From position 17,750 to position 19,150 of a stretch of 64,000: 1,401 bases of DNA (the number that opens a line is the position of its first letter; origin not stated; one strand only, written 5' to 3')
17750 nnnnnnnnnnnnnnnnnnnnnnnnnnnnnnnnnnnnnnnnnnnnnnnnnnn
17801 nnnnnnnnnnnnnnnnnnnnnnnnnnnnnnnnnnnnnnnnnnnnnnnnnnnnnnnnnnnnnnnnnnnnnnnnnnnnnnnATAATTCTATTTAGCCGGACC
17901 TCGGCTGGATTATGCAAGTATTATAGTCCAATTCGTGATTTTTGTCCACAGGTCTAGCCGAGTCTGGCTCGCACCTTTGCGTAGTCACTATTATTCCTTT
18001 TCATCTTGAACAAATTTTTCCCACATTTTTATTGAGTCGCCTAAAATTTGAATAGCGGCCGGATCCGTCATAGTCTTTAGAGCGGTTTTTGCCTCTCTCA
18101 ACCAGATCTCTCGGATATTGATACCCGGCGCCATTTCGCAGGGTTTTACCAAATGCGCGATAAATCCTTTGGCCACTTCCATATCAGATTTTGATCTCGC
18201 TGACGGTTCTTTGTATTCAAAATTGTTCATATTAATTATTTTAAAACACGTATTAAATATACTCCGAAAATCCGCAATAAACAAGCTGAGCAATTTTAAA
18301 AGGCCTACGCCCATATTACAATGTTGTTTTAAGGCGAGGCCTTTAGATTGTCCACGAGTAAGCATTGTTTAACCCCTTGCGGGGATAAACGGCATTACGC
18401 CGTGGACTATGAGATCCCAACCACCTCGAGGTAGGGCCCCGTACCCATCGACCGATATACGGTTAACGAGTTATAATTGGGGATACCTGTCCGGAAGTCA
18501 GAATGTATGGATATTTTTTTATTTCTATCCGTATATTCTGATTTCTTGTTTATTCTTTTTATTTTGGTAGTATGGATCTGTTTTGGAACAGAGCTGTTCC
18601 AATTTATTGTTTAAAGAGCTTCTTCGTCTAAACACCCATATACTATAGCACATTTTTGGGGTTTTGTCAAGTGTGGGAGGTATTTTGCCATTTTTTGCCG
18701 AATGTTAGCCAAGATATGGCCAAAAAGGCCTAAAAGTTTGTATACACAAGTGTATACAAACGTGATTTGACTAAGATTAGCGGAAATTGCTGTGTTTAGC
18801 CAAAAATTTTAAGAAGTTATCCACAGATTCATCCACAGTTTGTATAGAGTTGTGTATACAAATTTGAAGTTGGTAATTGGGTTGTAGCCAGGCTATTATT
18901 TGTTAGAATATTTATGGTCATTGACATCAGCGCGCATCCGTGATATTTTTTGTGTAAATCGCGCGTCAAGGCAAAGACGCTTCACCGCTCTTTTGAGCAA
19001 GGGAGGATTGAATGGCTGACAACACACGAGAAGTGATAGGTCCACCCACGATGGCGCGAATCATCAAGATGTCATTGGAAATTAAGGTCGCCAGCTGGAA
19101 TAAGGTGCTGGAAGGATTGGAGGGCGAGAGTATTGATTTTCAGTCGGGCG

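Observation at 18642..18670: Near-identical 30-nt promoter module reused at three loci, each driving a small unknown-function gene on the minus strand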

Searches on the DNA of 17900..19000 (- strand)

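Call 13: search_rna_families(source=window, start=17900, end=19000, threshold=evalue, max_evalue=10)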
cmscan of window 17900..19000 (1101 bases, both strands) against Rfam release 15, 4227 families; matches with E-value up to 10: 9.
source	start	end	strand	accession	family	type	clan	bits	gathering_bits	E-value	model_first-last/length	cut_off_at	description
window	18492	18551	+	RF03530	bglG-cis-reg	Cis-reg;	-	22.6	80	0.21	55-120/137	no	cis-regulatory element of the bglG/LicT operon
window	18732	18867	+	RF04241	mir-5014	Gene; miRNA;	-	20.2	101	0.33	1-123/123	no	mir-5014 microRNA precursor family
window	18186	18297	-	RF02429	SpF14_sRNA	Gene; sRNA;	-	20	100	5.8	1-120/120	no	Streptococcus sRNA SpF14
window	18731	18867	-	RF04241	mir-5014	Gene; miRNA;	-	18.7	101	0.82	1-123/123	no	mir-5014 microRNA precursor family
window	18167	18252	-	RF01183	SNORD19B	Gene; snRNA; snoRNA; CD-box;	CL00048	18.5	50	7.7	1-84/84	no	Small nucleolar RNA SNORD19B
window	18742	18857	+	RF04176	mir-3149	Gene; miRNA;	-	18.4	100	2.2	1-83/83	no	mir-3149 microRNA precursor family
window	18482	18553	+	RF00781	mir-505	Gene; miRNA;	-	17.8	60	1.3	1-83/83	no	mir-505 microRNA precursor family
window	18736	18796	+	RF01464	rliA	Gene; sRNA;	-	15.7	50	2.3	1-224/224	no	Listeria sRNA rliA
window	18664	18748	+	RF00646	mir-204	Gene; miRNA;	-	13.4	48.4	5.1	1-89/89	no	mir-204 microRNA precursor family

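Call 92: build_rna_model(alignment_id=A5)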
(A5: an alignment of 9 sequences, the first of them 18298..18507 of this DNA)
Model R1 built from alignment A5 (9 sequences, 220 columns); structure: RNAalifold consensus.
model positions 210; base pairs 57; branch points 2; effective number of sequences 1.61; information 0.59 bits per position. Calibrated on 0.2 Mb of random sequence (short: E-values are rough).
structure used (alignment columns):
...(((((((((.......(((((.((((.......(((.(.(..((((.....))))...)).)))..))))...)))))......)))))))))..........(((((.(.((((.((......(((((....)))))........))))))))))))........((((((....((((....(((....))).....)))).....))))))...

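Call 93: search_with_rna_model(model_id=R1, sources=[window, L001, L002, L003, L004, L005, L007, L008, L009, L010, L012, L013, L014, L015, L016, L017, L018, L019, L020, L021, L022, L023, L024, L025, L026, L027, L028, L029, L031, L032, L033, L034, L035, L036, L037, L040, L042, L043, L044, L045, L046, L048, L050, L053, L054, L055, L056, L057, L059, L060, L061, L062, L063, L064, L065, L066, L067, L068, L069, L072, L073, L075, L076, L077, L078, L079, L080, L081, L082, L083, L084, L086, L087, L089, L090, L091, L092, L094, L095, L096, L097, L100, L101, L102, L183, L184, L185, L186, L187, L188, L189, L190, L191, L192, L193, L194], max_evalue=1)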
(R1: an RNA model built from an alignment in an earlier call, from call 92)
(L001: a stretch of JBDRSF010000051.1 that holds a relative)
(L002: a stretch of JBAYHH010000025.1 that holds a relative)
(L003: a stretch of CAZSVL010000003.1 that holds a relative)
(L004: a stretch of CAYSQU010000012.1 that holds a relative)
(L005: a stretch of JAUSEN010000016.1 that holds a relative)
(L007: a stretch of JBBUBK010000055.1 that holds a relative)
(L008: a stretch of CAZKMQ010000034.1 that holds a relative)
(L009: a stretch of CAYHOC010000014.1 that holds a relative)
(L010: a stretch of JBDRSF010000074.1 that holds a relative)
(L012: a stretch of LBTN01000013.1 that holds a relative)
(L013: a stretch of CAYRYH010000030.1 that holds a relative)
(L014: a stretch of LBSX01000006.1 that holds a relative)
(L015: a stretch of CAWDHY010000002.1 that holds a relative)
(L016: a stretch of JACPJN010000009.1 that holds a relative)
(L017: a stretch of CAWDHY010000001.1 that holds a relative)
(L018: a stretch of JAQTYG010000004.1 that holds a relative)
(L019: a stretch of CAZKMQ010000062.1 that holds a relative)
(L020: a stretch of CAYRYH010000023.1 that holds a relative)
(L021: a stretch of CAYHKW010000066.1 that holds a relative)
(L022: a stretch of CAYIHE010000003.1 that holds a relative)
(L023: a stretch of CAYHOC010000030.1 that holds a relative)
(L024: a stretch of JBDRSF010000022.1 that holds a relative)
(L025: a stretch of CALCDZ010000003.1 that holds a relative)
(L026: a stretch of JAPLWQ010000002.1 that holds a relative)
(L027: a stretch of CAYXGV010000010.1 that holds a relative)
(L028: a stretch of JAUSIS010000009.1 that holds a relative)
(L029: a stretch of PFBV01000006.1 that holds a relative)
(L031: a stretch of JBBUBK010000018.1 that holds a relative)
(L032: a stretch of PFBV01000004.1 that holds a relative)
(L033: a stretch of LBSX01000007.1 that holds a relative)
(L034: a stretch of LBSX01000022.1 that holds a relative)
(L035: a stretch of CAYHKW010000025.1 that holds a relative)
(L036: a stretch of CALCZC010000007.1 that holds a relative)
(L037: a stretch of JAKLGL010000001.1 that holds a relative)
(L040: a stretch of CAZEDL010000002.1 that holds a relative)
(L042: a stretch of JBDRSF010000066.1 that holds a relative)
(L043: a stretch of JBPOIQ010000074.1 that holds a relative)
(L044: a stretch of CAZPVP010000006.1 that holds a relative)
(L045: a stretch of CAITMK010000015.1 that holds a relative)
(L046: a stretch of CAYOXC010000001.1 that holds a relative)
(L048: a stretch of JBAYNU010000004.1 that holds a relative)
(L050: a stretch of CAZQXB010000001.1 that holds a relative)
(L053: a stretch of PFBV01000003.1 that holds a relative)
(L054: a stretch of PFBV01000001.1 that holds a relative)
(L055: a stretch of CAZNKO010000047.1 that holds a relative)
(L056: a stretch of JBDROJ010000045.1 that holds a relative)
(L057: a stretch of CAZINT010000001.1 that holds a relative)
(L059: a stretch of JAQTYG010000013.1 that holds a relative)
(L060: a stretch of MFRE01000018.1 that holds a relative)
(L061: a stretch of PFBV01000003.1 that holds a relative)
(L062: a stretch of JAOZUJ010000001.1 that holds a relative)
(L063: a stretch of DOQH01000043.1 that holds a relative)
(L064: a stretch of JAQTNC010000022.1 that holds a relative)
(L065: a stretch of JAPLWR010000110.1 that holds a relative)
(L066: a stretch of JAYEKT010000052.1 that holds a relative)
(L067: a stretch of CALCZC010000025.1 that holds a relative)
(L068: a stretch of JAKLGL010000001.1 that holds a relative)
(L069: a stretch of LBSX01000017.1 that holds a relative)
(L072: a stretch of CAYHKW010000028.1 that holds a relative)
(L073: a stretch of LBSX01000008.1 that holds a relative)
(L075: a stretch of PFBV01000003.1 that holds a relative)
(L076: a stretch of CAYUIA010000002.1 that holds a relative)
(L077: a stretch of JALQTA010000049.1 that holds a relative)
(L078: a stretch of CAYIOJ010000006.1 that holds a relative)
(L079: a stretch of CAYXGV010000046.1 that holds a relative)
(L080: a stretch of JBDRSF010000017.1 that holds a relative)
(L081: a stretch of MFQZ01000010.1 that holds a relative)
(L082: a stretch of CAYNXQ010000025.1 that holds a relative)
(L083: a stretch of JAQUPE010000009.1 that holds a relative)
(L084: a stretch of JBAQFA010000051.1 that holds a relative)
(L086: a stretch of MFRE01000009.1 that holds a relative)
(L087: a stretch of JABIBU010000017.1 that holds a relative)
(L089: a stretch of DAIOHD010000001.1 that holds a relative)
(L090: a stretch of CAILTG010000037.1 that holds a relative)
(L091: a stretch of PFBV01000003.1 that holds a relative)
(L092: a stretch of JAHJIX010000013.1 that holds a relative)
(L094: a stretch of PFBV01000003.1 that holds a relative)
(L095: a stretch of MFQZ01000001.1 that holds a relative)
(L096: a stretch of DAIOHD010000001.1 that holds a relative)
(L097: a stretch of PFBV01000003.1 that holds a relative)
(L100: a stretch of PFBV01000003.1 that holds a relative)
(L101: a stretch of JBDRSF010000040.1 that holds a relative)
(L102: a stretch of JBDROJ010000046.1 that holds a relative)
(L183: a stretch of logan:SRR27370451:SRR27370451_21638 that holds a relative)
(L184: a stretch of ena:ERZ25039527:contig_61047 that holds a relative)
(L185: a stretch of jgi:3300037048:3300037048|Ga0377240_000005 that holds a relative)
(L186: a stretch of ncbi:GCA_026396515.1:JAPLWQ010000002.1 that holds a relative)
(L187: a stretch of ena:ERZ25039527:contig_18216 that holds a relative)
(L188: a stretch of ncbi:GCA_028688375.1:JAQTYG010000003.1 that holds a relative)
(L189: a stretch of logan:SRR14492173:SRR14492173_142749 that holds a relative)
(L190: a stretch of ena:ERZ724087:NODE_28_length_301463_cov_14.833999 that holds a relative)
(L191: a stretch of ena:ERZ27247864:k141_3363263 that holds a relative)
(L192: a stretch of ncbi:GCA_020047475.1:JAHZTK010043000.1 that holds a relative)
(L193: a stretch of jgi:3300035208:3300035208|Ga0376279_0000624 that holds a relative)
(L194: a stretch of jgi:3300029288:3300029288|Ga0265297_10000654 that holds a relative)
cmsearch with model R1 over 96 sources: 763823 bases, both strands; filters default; matches with E-value up to 1: 10.
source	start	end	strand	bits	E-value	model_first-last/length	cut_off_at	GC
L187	2718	2927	+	218.8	4e-53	1-210/210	no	0.48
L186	2697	2906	+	217.9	7e-53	1-210/210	no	0.51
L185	2716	2926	+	216.6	1.5e-52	1-210/210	no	0.47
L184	2644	2853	+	213.5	9.1e-52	1-210/210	no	0.51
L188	2680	2890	+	213.3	1.1e-51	1-210/210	no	0.48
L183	2371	2581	+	211.7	2.6e-51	1-210/210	no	0.51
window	18298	18507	-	199.2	3.9e-48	1-210/210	no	0.49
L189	2697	2902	+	189.7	1.1e-45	1-210/210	no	0.5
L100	3277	3485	+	139.5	5.9e-33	1-210/210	no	0.4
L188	2842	2896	-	14.9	0.31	155-209/210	no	0.35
